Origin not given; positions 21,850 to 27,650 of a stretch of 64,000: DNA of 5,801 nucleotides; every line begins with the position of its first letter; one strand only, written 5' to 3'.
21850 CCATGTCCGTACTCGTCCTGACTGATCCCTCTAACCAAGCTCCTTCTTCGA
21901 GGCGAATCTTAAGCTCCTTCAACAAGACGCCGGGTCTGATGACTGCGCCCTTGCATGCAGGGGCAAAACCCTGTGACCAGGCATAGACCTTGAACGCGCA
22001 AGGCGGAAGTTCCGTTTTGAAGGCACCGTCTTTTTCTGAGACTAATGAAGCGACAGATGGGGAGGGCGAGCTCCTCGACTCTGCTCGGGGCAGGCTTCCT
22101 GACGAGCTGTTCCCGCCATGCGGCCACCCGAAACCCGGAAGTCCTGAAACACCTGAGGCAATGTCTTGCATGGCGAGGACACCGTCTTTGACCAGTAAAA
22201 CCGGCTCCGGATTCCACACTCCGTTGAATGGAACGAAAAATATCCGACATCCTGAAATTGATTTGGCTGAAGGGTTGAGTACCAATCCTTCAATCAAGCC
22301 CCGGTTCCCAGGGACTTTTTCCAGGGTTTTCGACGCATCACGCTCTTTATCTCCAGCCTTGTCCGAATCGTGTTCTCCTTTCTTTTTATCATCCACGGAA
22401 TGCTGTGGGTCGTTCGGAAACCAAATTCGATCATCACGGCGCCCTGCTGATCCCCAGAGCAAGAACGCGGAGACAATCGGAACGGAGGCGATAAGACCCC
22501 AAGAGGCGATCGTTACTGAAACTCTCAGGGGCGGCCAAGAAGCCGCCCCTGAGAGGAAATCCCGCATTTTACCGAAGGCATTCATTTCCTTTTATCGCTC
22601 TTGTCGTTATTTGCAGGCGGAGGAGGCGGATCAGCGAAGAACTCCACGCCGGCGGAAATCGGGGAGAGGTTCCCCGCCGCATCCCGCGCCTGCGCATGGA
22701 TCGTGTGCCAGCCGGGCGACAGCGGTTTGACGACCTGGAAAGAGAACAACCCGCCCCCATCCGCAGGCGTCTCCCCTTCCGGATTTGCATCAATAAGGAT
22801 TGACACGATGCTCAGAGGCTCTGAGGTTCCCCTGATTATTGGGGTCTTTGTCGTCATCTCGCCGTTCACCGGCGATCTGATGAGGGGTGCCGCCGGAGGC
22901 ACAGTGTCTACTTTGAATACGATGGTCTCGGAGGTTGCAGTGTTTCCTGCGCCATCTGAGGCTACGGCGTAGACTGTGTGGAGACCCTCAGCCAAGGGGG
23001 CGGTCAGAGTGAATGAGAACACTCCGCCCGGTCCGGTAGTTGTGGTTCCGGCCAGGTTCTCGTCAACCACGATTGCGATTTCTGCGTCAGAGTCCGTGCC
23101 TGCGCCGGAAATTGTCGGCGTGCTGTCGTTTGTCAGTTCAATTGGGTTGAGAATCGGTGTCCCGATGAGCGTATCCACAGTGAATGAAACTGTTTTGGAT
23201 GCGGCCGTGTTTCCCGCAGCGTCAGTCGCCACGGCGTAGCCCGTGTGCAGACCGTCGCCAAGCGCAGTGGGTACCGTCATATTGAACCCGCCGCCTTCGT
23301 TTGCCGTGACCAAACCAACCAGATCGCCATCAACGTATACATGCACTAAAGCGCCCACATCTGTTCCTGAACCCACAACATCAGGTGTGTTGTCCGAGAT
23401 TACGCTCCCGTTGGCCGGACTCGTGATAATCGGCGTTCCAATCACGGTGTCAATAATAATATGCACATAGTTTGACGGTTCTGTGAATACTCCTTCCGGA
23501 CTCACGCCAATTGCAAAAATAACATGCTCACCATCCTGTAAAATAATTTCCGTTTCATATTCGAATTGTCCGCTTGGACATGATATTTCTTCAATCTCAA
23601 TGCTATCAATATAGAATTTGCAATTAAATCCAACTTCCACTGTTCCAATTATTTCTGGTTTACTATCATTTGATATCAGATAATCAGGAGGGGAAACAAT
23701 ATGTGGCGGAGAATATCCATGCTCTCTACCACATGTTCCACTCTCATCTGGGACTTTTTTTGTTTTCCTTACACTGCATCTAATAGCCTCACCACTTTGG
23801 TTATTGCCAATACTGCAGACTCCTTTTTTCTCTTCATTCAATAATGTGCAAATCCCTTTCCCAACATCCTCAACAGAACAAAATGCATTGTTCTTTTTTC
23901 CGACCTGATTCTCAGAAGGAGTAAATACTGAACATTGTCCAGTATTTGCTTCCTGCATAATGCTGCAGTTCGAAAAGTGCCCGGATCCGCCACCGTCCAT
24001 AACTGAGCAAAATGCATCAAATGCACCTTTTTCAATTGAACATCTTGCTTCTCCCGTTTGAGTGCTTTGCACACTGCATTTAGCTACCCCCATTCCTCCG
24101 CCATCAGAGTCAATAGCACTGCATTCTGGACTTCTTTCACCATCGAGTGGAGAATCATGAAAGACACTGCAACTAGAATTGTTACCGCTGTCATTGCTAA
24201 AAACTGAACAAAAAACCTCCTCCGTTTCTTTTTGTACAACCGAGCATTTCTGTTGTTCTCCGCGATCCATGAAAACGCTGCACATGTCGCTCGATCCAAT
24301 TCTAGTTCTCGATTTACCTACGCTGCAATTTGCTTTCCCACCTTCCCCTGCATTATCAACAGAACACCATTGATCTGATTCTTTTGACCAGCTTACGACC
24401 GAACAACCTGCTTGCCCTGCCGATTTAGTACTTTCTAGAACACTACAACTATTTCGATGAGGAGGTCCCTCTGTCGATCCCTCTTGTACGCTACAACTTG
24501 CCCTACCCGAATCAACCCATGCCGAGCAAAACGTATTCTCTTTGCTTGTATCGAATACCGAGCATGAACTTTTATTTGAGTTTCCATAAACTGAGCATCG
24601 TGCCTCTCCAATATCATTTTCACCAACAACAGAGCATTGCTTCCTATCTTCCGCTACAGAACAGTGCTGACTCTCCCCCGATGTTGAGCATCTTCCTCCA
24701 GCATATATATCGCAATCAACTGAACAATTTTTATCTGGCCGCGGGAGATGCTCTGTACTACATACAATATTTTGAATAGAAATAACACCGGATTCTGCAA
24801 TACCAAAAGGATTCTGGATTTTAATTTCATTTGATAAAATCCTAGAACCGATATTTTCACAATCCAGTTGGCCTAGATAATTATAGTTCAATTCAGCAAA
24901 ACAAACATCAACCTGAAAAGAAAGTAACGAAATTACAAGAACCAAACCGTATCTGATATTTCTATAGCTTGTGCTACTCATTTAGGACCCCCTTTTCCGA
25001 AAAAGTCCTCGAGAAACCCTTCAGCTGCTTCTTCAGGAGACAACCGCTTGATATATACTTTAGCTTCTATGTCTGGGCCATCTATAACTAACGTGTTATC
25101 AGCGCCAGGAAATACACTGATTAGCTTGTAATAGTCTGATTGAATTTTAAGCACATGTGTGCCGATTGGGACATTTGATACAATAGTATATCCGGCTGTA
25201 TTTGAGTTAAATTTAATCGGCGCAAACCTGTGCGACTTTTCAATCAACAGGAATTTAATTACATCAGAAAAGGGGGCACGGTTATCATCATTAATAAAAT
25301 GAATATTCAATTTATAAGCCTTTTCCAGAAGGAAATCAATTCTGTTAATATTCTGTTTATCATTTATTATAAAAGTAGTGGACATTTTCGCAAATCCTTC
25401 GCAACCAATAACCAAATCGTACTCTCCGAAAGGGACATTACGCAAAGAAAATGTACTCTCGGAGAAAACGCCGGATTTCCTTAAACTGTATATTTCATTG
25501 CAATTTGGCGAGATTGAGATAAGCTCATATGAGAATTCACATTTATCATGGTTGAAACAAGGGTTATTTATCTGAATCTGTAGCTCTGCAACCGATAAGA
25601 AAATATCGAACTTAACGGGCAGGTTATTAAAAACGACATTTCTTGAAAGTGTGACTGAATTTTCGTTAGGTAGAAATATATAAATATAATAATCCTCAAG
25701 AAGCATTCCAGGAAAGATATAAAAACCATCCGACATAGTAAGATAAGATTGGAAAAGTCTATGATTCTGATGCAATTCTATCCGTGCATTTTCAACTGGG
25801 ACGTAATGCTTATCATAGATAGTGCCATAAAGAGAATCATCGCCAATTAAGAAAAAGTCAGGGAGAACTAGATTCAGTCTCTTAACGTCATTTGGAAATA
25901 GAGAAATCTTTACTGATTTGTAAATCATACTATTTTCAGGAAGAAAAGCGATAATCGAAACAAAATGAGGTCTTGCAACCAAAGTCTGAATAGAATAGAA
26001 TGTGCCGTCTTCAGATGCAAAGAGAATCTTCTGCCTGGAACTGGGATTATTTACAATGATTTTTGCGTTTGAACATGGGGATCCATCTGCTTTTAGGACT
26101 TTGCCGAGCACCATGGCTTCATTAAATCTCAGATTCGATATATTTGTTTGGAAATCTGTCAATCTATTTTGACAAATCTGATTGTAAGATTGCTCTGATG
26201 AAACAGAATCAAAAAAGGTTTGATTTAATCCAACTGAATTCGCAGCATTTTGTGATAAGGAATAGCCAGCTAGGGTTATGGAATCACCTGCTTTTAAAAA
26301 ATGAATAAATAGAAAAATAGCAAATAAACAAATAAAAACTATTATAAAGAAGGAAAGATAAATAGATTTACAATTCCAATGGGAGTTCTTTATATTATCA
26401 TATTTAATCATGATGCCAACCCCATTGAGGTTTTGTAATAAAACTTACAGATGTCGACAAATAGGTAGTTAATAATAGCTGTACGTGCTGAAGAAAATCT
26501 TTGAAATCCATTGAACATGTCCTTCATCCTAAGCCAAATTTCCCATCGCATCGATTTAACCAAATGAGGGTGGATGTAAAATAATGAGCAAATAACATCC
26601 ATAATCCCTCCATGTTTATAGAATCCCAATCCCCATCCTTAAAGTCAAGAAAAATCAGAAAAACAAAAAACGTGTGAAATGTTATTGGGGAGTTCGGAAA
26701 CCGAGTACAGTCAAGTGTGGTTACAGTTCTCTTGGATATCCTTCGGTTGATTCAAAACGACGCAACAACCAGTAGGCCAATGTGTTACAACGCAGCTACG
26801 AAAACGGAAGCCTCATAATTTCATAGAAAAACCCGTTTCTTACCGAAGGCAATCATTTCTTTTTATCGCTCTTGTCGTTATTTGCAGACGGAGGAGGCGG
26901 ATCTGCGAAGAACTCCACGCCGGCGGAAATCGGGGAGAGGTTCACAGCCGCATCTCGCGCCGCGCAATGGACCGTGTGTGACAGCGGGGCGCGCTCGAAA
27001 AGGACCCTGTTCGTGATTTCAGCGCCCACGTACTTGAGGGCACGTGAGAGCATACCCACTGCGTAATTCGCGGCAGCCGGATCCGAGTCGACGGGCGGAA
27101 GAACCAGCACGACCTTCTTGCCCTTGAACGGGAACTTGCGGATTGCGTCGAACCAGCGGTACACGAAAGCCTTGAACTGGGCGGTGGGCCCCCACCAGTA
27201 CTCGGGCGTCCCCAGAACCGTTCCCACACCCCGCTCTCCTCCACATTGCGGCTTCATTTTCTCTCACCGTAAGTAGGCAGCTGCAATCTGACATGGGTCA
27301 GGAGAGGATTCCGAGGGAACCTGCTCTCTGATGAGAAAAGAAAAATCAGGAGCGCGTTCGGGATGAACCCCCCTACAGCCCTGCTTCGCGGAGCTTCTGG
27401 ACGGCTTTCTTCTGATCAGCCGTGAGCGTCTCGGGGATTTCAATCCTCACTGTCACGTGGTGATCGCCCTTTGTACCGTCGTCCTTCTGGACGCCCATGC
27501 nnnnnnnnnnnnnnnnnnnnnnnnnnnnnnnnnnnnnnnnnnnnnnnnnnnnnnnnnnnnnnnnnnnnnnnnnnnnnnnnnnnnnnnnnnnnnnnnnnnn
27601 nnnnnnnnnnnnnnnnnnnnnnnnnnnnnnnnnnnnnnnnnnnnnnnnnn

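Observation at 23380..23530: In-frame junction inside one gene between an AT-rich foreign 5' module and GC-rich resident Ig-like repeats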

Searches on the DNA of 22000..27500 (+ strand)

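Call 66: search_rna_families(source=window, start=22000, end=27500, threshold=evalue, max_evalue=0.1)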
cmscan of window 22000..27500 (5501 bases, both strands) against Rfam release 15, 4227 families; matches with E-value up to 0.1: 0.
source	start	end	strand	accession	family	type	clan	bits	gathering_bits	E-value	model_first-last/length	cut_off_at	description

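Call 67: search_dna_similar(query=window:23451-26824:+, collection=plasmids, mode=distant, max_rows=8)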
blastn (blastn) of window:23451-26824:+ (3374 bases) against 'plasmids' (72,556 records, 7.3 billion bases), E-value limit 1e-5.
No match.

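Call 68: search_dna_similar(query=window:23451-26824:+, collection=phages, mode=distant, max_rows=8)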
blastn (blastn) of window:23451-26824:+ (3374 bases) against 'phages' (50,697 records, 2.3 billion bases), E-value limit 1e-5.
No match.

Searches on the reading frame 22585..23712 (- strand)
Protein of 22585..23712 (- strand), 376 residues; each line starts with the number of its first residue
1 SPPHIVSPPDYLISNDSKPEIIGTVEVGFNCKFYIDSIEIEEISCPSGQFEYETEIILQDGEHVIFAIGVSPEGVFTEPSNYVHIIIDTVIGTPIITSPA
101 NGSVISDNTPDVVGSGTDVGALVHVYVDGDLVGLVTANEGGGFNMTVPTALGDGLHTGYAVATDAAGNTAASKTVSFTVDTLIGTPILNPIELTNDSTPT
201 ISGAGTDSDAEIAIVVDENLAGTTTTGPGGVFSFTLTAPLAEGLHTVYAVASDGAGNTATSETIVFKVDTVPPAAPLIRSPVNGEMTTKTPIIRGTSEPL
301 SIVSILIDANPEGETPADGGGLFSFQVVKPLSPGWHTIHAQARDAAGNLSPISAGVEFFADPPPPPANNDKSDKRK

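Call 39: find_related_loci(query=A2, collection=metagenome_contigs, flank=8000)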
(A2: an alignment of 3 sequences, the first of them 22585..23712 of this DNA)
Query A2 (376 aa) in metagenome_contigs; peptide patterns used: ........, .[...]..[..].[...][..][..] (x = any residue, [..] = any of these).
232 stretches matched a pattern; 3 encode a relative of the query (tblastn E <= 1e-3); 3 distinct loci.
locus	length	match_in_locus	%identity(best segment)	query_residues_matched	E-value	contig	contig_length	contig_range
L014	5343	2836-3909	52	14-367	9e-104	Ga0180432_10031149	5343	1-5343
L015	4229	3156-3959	57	1-361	8e-89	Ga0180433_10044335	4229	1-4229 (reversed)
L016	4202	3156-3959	57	1-361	7e-89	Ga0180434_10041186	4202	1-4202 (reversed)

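Call 40: find_related_loci(query=A2, collection=genome_contigs, flank=8000)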
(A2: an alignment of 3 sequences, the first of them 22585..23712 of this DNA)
Query A2 (376 aa) in genome_contigs; peptide patterns used: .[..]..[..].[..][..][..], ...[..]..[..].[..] (x = any residue, [..] = any of these).
45 stretches matched a pattern, but none encodes a relative of the query by tblastn (E <= 1e-3).

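Call 65: predict_structure(alignment_id=A2)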
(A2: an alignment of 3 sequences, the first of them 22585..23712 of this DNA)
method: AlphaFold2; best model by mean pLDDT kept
length: 376 residues; sequences in the alignment: 3
mean_pLDDT: 88.8   pTM: 0.49
mean pLDDT of the five models: 88.8, 87.8, 86.9, 85.9, 83.8
residues with pLDDT >= 90: 238; 70-90: 119; 50-70: 10; < 50: 9
segments of 3 or more residues with pLDDT < 50: 368-376
pLDDT, mean of each block of 10 residues (from residue 1): 87 86 94 92 92 86 94 95 89 94 90 93 96 94 93 93 93 94 85 79 88 94 90 89 90 85 86 86 88 93 94 92 93 93 85 93 56 40
secondary structure, 60 per line:
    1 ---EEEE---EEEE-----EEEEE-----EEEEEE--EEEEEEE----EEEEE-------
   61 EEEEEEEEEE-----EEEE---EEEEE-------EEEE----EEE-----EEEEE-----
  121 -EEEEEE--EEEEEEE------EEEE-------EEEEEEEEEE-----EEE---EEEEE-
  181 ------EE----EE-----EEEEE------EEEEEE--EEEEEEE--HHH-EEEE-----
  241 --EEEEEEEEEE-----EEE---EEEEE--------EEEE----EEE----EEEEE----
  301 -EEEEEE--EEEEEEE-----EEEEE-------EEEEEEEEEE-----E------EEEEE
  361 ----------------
elements in order: E4-7 E11-14 E20-24 E30-35 E38-44 E49-53 E61-70 E76-79 E83-87 E95-98 E103-105 E111-115 E122-127 E130-136 E143-146 E154-163 E169-171 E175-179 E200-204 E211-216 E219-225 E232-235 E243-252 E258-260 E264-268 E277-280 E285-287 E292-296 E302-307 E310-316 E322-326 E334-343 E356-360
